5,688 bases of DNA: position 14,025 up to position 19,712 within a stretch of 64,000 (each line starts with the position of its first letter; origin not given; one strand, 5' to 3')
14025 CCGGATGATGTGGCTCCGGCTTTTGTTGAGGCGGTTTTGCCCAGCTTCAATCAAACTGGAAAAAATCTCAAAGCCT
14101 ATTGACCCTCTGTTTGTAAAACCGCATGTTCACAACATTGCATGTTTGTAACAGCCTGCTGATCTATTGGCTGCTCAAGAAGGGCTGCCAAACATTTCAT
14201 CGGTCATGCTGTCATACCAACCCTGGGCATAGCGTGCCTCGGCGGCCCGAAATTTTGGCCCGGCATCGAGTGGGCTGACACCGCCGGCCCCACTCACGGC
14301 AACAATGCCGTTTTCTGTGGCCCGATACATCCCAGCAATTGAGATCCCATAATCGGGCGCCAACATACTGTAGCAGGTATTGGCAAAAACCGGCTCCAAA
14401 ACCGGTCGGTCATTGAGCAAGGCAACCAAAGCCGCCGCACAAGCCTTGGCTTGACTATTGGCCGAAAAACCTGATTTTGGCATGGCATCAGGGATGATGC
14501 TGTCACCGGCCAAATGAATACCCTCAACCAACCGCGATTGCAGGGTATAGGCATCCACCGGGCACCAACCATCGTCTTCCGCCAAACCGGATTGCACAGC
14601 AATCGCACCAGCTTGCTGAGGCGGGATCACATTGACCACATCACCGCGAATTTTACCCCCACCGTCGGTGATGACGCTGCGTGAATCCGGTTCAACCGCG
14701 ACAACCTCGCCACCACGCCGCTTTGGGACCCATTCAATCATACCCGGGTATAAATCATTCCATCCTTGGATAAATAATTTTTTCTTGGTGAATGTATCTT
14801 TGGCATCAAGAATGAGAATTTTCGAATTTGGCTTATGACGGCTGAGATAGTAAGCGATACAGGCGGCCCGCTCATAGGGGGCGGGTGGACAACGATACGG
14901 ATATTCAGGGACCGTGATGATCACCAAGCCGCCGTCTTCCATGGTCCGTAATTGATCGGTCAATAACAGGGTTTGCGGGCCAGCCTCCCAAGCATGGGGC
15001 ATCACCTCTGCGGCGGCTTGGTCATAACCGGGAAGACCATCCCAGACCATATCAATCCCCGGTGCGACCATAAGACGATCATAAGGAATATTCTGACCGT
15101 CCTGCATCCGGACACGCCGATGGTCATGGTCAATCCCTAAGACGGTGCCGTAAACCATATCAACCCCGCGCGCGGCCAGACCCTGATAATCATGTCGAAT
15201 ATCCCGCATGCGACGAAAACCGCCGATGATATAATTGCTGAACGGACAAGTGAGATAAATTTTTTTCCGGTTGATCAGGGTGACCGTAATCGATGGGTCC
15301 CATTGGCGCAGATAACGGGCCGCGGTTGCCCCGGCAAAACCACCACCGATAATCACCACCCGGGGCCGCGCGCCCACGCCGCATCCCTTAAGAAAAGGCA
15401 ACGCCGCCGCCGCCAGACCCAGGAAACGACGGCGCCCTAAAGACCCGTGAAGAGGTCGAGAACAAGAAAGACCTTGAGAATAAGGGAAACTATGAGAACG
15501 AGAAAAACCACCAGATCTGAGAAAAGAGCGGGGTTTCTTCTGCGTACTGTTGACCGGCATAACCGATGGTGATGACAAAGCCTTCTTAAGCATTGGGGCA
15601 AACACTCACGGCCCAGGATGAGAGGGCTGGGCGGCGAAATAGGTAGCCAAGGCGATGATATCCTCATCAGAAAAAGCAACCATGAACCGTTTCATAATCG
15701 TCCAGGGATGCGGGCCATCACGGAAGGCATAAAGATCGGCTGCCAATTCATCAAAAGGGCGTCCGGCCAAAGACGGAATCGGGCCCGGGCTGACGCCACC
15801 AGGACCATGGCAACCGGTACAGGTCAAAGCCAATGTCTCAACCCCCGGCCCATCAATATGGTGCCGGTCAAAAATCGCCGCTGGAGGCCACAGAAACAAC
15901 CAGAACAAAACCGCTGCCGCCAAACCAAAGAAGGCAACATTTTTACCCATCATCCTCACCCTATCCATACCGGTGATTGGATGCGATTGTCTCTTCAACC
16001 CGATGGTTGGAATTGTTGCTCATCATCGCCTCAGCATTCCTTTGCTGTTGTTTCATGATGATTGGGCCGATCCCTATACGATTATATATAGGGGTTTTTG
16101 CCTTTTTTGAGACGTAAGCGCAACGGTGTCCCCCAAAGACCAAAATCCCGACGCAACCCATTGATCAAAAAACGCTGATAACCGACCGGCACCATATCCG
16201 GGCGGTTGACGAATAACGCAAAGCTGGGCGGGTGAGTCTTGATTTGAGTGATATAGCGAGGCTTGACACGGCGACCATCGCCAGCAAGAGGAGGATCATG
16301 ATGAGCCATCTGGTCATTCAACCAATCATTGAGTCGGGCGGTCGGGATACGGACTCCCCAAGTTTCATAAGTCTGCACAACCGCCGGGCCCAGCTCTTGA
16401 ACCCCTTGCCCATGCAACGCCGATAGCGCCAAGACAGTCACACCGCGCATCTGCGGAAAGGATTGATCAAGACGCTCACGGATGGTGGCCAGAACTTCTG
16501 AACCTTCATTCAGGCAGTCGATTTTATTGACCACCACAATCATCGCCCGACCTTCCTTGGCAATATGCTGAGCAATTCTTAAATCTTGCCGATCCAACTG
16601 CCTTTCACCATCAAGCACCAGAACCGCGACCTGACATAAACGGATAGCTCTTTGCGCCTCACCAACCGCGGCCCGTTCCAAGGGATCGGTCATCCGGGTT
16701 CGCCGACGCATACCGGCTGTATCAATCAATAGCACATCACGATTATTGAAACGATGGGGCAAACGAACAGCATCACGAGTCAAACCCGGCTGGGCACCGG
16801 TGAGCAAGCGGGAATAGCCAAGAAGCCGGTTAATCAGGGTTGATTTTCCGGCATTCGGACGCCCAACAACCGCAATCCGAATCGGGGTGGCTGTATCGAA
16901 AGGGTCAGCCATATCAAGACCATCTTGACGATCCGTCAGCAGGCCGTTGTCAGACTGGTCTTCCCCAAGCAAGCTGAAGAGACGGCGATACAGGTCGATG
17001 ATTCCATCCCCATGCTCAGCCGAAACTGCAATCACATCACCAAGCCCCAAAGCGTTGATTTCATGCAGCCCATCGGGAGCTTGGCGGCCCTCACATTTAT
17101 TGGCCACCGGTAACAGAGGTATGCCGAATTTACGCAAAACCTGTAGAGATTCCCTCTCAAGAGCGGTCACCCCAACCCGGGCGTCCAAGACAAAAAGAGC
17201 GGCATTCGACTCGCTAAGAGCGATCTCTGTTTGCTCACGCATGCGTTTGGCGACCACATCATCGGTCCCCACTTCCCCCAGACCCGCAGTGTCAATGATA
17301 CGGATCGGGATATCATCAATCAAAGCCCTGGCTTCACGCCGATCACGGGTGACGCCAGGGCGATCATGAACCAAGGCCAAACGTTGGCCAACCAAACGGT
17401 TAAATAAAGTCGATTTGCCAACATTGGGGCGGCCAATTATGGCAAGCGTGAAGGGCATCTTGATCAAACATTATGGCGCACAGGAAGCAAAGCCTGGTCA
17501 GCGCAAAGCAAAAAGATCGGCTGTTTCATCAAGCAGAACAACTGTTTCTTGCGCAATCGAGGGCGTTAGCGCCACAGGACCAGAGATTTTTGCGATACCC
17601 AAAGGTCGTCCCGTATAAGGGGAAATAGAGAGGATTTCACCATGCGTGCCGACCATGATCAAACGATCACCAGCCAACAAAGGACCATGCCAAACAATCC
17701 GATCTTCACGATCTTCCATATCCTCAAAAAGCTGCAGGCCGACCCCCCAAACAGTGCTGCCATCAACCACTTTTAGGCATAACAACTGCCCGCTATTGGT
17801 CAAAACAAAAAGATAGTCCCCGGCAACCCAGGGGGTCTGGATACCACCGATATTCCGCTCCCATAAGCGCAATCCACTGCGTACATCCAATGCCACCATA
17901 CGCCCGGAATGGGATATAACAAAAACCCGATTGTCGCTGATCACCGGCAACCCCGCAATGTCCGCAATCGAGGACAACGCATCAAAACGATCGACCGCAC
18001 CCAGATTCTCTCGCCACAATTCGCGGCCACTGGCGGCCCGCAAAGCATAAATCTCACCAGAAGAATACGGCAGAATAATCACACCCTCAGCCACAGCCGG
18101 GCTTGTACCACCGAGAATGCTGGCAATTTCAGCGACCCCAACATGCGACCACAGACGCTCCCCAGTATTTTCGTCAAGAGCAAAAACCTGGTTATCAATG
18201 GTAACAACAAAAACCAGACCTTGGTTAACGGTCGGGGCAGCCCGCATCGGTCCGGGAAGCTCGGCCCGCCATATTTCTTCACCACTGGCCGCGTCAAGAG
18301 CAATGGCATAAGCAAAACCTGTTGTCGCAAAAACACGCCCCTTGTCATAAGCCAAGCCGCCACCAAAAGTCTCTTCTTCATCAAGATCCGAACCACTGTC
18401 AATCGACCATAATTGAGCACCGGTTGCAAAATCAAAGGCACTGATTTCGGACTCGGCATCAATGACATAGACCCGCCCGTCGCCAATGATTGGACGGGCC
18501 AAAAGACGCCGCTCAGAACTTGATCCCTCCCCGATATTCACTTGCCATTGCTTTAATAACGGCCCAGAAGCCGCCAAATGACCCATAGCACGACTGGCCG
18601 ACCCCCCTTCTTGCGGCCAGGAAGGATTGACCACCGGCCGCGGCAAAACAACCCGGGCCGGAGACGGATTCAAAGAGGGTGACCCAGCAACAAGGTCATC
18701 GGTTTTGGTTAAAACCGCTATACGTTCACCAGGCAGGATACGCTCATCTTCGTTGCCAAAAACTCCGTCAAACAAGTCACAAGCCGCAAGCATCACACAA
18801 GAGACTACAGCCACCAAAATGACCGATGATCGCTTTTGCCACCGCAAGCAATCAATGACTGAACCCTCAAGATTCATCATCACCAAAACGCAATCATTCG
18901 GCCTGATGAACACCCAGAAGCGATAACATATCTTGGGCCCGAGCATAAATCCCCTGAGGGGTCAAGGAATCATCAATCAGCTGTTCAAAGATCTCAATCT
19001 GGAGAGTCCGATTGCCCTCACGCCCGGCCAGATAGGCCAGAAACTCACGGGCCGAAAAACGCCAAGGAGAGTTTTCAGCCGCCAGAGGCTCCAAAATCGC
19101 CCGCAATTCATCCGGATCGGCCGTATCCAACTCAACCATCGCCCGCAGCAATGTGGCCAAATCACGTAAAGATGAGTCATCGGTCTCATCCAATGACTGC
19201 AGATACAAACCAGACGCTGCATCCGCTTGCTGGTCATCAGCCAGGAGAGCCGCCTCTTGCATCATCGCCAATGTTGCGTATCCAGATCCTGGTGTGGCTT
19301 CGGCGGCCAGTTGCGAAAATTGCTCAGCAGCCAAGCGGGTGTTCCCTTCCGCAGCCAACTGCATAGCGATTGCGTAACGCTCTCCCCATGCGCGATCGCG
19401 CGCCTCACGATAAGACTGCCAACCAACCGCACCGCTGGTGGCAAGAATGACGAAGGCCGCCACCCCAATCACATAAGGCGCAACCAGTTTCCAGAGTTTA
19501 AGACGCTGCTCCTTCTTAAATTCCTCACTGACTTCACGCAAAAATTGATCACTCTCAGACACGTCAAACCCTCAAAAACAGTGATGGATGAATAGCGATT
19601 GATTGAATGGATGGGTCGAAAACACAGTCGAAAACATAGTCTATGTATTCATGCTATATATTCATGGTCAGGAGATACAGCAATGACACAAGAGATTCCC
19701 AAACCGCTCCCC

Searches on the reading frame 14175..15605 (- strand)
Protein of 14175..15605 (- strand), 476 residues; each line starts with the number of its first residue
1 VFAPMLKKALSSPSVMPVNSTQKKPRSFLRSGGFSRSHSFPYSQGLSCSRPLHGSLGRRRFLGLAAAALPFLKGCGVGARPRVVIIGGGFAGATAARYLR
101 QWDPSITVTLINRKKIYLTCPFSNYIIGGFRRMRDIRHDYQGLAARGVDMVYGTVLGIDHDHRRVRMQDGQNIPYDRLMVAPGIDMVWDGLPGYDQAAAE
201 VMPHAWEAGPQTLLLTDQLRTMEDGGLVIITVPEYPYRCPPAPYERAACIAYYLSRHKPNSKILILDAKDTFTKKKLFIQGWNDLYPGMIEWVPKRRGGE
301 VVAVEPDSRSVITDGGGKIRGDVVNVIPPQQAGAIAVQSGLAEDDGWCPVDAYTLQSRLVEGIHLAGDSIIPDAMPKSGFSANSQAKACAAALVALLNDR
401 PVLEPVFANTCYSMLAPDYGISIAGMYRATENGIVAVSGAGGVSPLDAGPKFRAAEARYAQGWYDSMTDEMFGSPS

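Call 41: search_protein_families(library=pfam, proteins=[window:14175-15605:-], max_evalue=0.000001)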
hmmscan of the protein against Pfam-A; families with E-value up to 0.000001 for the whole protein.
window:14175-15605:- (476 aa): 4 families
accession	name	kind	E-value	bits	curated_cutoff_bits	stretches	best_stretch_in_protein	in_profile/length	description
PF21706.3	FCSD_central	-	4.6e-45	152.9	27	1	212-328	1-116/116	Sulfide dehydrogenase [flavocytochrome c] flavoprotein chain, central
PF09242.17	FCSD-flav_bind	-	2e-27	95.8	26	1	404-472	2-71/71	Flavocytochrome c sulphide dehydrogenase, flavin-binding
PF07992.20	Pyr_redox_2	-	2.7e-16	60.3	26.1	1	82-194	2-119/291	Pyridine nucleotide-disulphide oxidoreductase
PF01266.30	DAO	-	5.8e-07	29.8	27.9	0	82-114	1-31/353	FAD dependent oxidoreductase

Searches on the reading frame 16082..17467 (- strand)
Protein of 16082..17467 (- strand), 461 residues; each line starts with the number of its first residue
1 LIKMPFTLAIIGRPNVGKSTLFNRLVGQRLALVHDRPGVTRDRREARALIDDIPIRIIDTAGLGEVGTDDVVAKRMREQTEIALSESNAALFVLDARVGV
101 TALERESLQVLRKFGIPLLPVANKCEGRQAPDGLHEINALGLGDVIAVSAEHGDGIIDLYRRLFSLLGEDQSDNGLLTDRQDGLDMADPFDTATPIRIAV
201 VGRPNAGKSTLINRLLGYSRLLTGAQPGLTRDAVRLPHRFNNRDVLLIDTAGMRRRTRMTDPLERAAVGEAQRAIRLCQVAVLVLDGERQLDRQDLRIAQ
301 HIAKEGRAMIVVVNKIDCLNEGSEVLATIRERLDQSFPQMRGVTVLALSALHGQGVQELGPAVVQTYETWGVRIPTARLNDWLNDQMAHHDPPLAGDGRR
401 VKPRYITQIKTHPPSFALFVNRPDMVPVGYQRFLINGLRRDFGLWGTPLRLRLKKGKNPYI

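Call 41: search_protein_families(library=pfam, proteins=[window:16082-17467:-], max_evalue=0.000001)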
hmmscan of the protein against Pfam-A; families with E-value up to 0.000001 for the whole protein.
window:16082-17467:- (461 aa): 9 families
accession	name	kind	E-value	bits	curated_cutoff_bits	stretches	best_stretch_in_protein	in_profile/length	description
PF01926.29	MMR_HSR1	-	3.2e-50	169.4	21.9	2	8-124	2-113/113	50S ribosome-binding GTPase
PF14714.11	KH_dom-like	-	4.3e-28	97.8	27.3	1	373-454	1-81/81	KH-domain-like of EngA bacterial GTPase enzymes, C-terminal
PF00009.33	GTP_EFTU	-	9.2e-25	87.8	26.5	1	197-367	5-186/188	Elongation factor Tu GTP binding domain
PF02421.24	FeoB_N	-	1.1e-23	84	27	2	197-360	2-153/156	Ferrous iron transport protein B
PF00350.29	Dynamin_N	-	9.7e-17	61.9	27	0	198-234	1-36/168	Dynamin family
PF04548.22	AIG1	-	2.7e-12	46.9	27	0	7-113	2-109/212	AIG1 family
PF03193.22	RsgA_GTPase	-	3.1e-09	37.3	30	0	198-253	109-168/174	RsgA GTPase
PF08477.19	Roc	-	7.9e-07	29.8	27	0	8-97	2-90/119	Ras of Complex, Roc, domain of DAPkinase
PF13401.12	AAA_22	-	8e-07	29.9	27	0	198-335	8-110/130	AAA domain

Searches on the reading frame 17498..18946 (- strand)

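Call 41: search_protein_families(library=pfam, proteins=[window:17498-18946:-], max_evalue=0.000001)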
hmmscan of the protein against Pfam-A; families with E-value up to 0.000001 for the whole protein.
window:17498-18946:- (482 aa): 3 families
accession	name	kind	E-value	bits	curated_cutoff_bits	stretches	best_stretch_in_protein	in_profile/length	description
PF13360.13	PQQ_2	-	1.7e-70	237.8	27.6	1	165-400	2-231/233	Outer membrane protein assembly factor BamB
PF01011.28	PQQ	-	5.3e-23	82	26.7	1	134-223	31-135/595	Glucose/ethanol/alcohol dehydrogenase, beta-propeller domain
PF13570.13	Beta-prop_ACSF4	-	1.2e-19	71.4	133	2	157-316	20-174/329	Beta-alanine-activating enzyme, beta-propeller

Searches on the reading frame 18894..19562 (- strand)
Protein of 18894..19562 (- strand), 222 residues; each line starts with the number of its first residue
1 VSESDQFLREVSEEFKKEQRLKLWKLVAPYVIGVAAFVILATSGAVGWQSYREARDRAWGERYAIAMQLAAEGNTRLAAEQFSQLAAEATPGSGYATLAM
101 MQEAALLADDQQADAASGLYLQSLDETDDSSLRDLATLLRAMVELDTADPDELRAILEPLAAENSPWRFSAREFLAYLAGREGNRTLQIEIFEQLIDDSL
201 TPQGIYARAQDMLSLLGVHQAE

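Call 41: search_protein_families(library=pfam, proteins=[window:18894-19562:-], max_evalue=0.000001)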
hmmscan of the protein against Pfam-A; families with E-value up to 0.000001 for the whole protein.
window:18894-19562:- (222 aa): 1 family
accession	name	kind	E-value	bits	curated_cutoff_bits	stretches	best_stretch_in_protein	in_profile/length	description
PF09976.15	TPR_21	-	6.6e-11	42.8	25.5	1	24-158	4-137/193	Tetratricopeptide repeat-like domain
